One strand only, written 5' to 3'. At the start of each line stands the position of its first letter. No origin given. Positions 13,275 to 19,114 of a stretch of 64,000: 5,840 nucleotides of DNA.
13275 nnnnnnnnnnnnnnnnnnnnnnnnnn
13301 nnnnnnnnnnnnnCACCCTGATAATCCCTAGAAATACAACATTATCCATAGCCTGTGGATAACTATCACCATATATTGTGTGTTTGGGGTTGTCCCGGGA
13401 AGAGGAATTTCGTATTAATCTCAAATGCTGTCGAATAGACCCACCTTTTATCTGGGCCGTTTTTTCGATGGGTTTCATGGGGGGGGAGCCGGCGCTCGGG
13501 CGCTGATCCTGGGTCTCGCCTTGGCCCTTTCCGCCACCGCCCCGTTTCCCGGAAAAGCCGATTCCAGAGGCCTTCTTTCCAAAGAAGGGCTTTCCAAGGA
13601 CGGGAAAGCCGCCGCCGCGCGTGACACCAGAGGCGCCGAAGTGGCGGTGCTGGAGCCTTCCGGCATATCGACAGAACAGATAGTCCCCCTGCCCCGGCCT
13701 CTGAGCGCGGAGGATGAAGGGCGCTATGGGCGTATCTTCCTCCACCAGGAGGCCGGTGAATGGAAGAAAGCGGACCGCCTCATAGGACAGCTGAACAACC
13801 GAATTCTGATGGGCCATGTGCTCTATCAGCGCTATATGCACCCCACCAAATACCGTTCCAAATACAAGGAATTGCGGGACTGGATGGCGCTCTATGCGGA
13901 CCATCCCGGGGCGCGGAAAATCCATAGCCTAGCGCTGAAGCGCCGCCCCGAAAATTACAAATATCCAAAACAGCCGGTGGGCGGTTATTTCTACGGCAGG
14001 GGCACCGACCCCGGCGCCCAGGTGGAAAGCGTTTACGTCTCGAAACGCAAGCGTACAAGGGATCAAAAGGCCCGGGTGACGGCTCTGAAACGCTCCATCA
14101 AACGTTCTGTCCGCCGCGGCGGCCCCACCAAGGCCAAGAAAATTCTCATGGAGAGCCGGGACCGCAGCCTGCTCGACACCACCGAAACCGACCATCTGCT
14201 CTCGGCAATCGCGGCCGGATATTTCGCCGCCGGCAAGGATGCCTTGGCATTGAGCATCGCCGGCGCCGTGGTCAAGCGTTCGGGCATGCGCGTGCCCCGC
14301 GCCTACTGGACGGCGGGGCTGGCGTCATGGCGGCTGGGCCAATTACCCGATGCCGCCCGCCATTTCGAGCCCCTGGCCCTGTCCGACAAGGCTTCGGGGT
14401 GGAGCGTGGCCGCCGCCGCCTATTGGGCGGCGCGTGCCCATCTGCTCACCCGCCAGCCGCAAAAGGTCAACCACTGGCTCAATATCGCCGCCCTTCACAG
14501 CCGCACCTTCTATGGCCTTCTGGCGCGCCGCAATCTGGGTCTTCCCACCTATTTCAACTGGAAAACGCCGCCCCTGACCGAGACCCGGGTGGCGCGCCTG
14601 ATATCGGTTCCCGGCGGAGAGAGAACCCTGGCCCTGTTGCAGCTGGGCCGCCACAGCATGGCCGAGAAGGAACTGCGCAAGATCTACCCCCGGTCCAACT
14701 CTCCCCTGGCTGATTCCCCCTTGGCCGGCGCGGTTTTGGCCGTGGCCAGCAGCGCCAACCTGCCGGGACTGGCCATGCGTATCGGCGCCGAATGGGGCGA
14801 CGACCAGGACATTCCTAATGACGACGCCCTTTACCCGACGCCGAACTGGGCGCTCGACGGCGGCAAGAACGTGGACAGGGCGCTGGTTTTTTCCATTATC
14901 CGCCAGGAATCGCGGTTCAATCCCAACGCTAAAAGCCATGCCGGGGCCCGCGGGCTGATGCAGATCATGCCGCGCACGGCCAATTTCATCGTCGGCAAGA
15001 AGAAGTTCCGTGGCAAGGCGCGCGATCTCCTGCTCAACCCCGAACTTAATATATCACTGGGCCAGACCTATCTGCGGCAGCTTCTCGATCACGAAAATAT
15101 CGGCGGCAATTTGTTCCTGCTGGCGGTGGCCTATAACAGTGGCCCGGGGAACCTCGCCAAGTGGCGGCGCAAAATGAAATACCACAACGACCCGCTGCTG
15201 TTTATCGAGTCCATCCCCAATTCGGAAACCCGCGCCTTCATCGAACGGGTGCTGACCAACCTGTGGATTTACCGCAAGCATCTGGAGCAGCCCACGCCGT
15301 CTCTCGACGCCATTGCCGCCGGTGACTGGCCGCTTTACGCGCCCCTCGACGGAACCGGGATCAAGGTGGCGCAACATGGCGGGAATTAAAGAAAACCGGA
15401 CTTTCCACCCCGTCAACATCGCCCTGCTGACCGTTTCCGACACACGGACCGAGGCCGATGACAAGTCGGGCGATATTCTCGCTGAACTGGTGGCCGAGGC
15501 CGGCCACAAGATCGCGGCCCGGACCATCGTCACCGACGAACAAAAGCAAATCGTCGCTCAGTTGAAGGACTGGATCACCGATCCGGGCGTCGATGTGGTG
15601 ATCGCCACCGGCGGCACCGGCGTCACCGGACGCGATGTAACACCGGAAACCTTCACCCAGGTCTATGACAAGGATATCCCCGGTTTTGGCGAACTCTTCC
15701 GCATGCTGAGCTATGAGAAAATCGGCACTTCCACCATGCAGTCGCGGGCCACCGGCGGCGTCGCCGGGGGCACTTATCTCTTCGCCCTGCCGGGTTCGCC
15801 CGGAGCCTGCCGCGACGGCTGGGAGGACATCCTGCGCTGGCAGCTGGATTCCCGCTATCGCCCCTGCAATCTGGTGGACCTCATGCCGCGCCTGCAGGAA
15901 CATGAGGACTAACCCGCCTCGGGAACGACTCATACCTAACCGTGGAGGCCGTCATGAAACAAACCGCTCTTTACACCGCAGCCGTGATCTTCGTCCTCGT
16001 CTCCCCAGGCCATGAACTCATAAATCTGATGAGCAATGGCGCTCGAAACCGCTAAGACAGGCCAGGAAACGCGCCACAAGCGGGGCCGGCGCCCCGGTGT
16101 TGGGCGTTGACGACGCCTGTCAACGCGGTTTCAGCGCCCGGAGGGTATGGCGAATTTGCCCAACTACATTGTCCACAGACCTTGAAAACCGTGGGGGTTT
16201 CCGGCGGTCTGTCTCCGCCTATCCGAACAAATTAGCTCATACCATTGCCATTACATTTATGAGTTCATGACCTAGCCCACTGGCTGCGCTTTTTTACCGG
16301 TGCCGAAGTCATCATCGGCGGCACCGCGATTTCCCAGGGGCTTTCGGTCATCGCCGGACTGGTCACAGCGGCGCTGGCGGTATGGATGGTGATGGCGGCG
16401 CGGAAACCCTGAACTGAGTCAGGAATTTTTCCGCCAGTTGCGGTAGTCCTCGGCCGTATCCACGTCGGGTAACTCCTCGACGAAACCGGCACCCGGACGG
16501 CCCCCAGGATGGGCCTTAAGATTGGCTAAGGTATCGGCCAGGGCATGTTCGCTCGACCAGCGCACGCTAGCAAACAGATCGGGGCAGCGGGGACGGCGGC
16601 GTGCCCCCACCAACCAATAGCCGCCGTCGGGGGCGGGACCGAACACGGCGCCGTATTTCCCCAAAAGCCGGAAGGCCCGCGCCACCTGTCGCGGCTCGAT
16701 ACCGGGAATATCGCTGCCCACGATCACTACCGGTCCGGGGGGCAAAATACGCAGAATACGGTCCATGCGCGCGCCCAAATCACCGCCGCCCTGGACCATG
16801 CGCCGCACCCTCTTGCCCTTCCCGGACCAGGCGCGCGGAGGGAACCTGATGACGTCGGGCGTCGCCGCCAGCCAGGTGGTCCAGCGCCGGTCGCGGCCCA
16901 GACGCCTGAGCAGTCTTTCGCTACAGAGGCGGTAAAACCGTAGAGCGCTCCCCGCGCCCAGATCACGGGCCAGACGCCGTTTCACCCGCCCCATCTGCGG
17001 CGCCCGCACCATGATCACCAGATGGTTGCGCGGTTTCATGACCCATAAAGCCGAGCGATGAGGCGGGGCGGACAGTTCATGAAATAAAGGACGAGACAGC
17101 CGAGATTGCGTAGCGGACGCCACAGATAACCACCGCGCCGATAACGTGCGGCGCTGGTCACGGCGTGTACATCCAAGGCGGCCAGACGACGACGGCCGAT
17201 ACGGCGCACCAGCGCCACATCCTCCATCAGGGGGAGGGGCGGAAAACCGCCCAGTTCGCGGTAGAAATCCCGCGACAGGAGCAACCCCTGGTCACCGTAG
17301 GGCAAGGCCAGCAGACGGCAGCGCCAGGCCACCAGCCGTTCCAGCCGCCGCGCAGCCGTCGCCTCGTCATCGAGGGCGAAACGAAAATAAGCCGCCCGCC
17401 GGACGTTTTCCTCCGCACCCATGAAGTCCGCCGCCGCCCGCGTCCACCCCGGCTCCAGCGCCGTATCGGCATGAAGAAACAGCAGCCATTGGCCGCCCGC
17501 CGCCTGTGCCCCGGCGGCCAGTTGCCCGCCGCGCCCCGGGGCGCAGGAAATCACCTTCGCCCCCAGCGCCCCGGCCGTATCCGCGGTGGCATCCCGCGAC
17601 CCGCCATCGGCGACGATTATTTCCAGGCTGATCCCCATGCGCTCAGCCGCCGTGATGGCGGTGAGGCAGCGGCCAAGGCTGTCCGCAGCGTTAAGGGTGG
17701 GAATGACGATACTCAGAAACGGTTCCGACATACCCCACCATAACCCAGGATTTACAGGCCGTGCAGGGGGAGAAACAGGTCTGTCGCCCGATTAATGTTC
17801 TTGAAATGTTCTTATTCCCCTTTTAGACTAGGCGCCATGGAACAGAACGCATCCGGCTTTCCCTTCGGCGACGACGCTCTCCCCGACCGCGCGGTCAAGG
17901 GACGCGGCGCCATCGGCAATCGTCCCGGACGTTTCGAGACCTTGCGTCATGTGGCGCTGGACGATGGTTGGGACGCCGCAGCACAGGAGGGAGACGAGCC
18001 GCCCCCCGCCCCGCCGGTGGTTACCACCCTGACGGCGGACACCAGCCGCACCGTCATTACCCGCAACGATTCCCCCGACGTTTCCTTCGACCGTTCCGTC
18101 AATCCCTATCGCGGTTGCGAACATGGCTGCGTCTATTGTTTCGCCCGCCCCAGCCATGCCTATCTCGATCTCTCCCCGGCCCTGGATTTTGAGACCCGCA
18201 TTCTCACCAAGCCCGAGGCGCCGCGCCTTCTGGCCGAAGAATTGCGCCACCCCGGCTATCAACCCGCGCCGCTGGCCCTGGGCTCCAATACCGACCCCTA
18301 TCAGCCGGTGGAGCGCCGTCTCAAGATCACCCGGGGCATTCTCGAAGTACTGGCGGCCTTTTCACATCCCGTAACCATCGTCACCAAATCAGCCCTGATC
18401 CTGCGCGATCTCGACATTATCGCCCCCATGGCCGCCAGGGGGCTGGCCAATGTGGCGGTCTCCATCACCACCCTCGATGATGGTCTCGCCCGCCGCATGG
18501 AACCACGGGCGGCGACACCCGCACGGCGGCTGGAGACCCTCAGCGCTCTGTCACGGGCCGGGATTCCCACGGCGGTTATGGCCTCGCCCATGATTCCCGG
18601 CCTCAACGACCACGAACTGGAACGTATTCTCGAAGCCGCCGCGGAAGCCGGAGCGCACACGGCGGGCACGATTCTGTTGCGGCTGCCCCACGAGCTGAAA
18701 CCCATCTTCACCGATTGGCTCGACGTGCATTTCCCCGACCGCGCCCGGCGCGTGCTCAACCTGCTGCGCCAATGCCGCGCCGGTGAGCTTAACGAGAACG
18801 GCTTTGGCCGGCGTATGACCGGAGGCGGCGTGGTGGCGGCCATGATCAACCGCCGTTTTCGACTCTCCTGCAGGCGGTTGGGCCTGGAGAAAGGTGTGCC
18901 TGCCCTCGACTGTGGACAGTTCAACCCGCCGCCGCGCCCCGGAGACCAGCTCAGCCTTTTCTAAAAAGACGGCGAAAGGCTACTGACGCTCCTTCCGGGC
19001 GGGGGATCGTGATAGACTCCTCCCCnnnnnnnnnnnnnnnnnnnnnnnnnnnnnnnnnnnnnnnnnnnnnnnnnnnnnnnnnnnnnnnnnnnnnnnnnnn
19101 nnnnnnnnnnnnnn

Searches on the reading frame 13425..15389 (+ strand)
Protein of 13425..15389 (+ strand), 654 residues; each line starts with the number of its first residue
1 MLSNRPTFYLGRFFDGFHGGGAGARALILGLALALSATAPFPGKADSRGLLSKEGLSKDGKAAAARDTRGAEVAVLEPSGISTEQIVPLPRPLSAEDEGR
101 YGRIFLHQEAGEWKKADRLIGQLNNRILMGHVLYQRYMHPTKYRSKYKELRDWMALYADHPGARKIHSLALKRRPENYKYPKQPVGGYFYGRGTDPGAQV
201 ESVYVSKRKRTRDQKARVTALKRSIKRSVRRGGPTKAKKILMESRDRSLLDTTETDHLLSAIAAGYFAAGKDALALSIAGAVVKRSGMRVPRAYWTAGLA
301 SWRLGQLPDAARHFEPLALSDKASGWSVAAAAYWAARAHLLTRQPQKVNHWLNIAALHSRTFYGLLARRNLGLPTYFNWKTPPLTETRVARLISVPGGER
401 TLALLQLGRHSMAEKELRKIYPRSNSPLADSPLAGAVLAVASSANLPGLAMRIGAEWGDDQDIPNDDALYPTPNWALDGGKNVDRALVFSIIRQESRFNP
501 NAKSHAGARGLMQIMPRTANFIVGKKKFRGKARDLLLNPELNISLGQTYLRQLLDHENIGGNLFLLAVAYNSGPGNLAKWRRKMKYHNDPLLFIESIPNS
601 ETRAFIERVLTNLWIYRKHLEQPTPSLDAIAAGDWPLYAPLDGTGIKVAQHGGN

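Call 16: search_protein_families(library=pfam, proteins=[window:13425-15389:+], max_evalue=0.0001)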
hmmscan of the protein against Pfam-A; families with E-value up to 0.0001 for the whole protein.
window:13425-15389:+ (654 aa): 1 family
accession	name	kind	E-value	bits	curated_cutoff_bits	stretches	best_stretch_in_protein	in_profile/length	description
PF01464.25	SLT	-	2e-28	98.8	21.3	1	481-585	10-109/117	Transglycosylase SLT domain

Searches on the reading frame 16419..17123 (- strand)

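Call 61: search_protein_families(library=pfam, proteins=[window:16419-17123:-], max_evalue=0.001)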
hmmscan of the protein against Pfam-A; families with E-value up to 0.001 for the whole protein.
window:16419-17123:- (234 aa): 1 family
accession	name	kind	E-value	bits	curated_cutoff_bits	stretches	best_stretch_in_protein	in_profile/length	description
PF09837.15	DUF2064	-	8.7e-29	100.2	25.8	1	72-191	2-120/120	Uncharacterized protein conserved in bacteria (DUF2064)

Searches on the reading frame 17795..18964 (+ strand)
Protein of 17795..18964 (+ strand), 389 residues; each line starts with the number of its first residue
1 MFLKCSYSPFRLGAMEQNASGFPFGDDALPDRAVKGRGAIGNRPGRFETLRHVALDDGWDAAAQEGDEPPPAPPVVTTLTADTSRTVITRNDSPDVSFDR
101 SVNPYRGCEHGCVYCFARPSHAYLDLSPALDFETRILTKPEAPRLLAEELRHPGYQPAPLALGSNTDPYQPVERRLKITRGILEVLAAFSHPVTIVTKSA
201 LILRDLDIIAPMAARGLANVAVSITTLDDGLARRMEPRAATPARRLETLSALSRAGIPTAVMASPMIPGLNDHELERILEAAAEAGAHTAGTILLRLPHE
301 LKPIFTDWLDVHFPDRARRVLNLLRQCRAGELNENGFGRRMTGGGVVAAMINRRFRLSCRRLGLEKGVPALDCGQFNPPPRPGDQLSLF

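Call 16: search_protein_families(library=pfam, proteins=[window:17795-18964:+], max_evalue=0.0001)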
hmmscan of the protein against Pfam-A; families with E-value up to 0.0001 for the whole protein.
window:17795-18964:+ (389 aa): 1 family
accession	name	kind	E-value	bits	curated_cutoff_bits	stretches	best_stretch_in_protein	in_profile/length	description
PF04055.27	Radical_SAM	-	2e-18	67.5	29.5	1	102-281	1-165/166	Radical SAM superfamily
